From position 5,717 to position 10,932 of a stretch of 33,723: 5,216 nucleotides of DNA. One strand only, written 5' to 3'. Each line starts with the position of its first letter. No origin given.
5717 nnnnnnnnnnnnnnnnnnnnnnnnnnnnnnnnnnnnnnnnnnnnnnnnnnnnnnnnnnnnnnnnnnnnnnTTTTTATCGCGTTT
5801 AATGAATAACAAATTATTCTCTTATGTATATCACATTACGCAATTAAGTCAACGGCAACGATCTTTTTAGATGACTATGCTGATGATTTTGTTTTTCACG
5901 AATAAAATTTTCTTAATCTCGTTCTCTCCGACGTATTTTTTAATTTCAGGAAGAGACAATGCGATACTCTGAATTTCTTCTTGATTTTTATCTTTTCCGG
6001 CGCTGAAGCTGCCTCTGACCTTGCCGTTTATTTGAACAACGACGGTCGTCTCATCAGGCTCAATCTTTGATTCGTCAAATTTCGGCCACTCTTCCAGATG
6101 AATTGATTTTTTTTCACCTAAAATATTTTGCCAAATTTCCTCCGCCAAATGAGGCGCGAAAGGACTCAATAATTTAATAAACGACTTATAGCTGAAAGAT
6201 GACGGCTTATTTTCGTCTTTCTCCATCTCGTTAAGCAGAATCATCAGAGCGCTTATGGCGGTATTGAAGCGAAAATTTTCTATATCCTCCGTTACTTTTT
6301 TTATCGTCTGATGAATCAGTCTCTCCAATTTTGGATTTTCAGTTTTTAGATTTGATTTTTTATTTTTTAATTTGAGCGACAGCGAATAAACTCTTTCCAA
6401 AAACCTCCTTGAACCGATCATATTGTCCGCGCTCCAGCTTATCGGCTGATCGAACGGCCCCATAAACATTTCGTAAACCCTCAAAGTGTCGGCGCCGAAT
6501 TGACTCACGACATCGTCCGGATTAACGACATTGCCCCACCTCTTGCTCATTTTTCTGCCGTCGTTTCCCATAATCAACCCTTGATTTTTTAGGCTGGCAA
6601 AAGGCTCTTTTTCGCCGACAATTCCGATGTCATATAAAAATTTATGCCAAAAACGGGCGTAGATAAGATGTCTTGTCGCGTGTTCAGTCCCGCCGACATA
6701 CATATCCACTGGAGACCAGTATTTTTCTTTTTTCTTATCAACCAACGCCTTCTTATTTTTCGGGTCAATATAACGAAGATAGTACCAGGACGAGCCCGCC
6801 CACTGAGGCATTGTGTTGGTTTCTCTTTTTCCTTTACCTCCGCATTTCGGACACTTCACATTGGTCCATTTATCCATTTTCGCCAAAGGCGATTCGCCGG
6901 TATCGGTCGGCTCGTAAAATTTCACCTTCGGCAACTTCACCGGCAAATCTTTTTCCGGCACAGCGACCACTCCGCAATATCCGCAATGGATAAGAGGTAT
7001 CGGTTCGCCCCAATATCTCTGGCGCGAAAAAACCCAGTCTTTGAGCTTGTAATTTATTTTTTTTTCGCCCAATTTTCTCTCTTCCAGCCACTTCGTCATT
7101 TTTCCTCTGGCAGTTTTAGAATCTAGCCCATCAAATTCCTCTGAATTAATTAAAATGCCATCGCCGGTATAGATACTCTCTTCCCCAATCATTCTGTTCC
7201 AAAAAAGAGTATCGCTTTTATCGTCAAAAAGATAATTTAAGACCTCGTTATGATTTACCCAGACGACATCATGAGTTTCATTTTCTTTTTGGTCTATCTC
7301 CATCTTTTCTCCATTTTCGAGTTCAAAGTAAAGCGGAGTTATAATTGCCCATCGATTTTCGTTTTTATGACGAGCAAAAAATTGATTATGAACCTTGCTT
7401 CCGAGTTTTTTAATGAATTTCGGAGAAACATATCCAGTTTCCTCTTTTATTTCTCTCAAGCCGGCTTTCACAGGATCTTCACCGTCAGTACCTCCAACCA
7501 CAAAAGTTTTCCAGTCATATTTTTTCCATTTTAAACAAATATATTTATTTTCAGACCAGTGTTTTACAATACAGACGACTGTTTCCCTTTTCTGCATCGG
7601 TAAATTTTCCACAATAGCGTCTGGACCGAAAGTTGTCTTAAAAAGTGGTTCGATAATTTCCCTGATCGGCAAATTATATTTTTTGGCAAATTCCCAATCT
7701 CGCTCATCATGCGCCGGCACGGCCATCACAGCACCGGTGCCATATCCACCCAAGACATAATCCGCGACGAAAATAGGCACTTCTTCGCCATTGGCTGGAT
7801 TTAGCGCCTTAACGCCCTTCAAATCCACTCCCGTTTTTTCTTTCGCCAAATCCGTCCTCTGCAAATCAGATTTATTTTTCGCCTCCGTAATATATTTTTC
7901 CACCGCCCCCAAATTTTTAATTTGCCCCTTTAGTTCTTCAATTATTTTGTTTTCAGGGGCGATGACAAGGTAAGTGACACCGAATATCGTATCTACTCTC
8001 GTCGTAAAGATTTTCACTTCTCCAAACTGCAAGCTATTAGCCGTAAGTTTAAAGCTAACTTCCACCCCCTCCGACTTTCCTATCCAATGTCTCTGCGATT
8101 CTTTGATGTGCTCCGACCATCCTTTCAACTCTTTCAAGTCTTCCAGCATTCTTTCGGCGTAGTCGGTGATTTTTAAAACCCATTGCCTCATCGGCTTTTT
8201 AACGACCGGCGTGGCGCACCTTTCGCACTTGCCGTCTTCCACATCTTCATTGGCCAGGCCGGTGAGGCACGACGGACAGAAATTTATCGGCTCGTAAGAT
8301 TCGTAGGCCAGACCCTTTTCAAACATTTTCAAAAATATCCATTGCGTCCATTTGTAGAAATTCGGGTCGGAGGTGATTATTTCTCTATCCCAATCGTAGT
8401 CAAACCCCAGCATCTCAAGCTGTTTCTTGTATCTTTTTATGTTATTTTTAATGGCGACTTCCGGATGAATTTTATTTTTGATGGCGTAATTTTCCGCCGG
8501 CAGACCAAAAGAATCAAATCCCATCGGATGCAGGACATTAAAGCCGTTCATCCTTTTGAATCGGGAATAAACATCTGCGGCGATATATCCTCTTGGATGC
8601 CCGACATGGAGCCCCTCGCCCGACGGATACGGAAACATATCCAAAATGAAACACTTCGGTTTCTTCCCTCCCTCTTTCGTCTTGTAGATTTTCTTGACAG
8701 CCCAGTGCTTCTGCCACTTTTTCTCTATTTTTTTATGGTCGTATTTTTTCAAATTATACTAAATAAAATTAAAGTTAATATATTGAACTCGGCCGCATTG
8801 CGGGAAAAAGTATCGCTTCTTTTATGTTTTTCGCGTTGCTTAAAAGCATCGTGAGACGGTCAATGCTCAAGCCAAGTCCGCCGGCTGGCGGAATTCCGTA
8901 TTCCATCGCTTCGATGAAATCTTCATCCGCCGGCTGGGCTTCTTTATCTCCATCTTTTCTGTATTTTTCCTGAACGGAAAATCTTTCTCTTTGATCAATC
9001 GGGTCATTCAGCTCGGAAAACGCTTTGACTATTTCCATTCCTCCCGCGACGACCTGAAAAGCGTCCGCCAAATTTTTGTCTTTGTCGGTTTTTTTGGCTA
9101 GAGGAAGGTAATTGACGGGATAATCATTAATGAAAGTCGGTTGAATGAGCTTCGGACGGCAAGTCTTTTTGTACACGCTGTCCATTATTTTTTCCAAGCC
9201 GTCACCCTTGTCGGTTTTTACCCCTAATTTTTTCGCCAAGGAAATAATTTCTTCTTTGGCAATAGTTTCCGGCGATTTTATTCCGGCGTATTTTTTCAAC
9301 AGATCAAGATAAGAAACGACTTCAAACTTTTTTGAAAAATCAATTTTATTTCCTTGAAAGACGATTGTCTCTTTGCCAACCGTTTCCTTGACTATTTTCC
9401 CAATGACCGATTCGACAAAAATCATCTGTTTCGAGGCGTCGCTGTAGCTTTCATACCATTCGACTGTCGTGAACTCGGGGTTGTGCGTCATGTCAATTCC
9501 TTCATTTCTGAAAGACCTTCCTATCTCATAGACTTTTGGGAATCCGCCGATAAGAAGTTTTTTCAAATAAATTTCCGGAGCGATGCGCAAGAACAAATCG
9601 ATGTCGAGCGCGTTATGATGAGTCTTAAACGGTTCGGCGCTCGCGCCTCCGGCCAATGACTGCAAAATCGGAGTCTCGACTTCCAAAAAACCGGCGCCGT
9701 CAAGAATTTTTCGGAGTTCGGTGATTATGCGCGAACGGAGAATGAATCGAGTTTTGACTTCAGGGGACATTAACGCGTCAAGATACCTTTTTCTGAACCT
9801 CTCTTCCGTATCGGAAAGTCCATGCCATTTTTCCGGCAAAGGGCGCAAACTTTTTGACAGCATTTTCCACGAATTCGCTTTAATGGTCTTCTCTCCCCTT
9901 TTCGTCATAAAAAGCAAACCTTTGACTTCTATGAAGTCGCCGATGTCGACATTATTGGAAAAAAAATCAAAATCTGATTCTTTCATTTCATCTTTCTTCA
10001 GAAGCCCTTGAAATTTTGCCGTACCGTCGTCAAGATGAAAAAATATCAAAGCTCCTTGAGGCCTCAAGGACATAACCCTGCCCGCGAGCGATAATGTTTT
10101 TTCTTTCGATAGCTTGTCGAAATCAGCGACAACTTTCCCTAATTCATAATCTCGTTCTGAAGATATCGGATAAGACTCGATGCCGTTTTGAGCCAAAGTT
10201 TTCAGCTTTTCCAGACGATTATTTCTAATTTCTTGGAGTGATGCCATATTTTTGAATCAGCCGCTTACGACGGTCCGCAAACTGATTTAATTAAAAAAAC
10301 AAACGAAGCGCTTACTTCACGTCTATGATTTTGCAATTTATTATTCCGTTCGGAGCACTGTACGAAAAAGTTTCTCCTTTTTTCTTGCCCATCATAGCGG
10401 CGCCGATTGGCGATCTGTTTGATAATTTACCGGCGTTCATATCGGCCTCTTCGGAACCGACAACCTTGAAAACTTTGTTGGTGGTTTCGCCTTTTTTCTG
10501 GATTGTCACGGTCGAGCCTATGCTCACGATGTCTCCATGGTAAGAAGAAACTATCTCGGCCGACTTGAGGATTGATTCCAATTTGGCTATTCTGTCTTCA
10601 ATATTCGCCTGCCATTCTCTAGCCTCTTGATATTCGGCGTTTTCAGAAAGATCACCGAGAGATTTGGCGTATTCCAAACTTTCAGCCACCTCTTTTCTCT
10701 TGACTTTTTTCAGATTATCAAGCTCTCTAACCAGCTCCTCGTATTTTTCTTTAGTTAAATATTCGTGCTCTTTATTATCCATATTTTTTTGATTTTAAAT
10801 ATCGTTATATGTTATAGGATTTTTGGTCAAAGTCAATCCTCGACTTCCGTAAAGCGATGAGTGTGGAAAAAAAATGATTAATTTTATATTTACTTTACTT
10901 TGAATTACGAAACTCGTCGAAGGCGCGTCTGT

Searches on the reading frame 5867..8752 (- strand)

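Call 70: search_protein_families(library=pfam, proteins=[window:5867-8752:-], max_evalue=0.00001)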
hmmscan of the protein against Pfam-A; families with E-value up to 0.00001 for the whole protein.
window:5867-8752:- (961 aa): 5 families
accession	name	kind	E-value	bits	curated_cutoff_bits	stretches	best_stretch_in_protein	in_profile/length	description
PF13603.12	tRNA-synt_1_2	-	1.5e-60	204.3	25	1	221-370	1-143/185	Leucyl-tRNA synthetase, editing domain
PF00133.28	tRNA-synt_1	-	2.5e-46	158.7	22.7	2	12-226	1-227/414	tRNA synthetases class I (I, L, M and V)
PF08264.19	Anticodon_1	-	1e-25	90.8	25.1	1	811-924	6-144/148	Anticodon-binding domain of tRNA ligase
PF09334.17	tRNA-synt_1g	-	7.5e-25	87.9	20.1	1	40-180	7-143/391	tRNA synthetases class I (M)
PF00293.34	NUDIX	-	2.2e-10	41.1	21.1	1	405-506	17-120/134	NUDIX domain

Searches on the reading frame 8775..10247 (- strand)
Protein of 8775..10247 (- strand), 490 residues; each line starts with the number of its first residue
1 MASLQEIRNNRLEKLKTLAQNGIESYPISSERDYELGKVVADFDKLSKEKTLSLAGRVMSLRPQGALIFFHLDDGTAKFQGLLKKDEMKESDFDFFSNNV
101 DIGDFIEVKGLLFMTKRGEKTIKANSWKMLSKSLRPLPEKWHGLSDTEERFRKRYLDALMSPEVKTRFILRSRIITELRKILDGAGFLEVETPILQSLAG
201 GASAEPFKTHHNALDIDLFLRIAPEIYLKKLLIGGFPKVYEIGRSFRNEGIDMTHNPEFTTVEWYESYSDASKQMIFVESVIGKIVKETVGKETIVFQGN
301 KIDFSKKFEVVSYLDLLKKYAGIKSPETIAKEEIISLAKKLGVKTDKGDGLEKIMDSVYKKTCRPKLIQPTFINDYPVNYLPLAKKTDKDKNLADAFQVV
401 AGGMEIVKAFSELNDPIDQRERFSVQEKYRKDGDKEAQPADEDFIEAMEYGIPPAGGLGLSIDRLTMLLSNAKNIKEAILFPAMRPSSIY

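Call 70: search_protein_families(library=pfam, proteins=[window:8775-10247:-], max_evalue=0.00001)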
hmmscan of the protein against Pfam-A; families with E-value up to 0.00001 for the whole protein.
window:8775-10247:- (490 aa): 3 families
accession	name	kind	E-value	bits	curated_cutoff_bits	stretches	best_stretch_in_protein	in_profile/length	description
PF00152.25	tRNA-synt_2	-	6.7e-83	278.7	25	1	147-484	2-307/308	tRNA synthetases class II (D, K and N)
PF01336.31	tRNA_anti-codon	-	5.2e-14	52.4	27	1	53-130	2-75/75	OB-fold nucleic acid binding domain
PF01409.25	tRNA-synt_2d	-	1.5e-06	28.3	19.8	0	238-304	104-169/246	tRNA synthetases class II core domain (F)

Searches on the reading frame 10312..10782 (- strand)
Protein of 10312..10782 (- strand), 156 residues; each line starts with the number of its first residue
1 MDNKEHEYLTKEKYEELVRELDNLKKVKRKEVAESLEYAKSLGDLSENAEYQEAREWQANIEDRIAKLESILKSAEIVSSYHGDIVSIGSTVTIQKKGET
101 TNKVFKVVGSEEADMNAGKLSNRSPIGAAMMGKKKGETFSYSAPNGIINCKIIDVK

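Call 70: search_protein_families(library=pfam, proteins=[window:10312-10782:-], max_evalue=0.00001)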
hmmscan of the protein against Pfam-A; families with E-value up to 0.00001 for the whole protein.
window:10312-10782:- (156 aa): 2 families
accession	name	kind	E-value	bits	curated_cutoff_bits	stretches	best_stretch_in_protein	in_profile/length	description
PF03449.20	GreA_GreB_N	-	4.7e-24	84.8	24.5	1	8-77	2-71/71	Transcription elongation factor, N-terminal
PF01272.25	GreA_GreB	-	1.4e-22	79.8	26.9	1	84-156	4-76/77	Transcription elongation factor, GreA/GreB, C-term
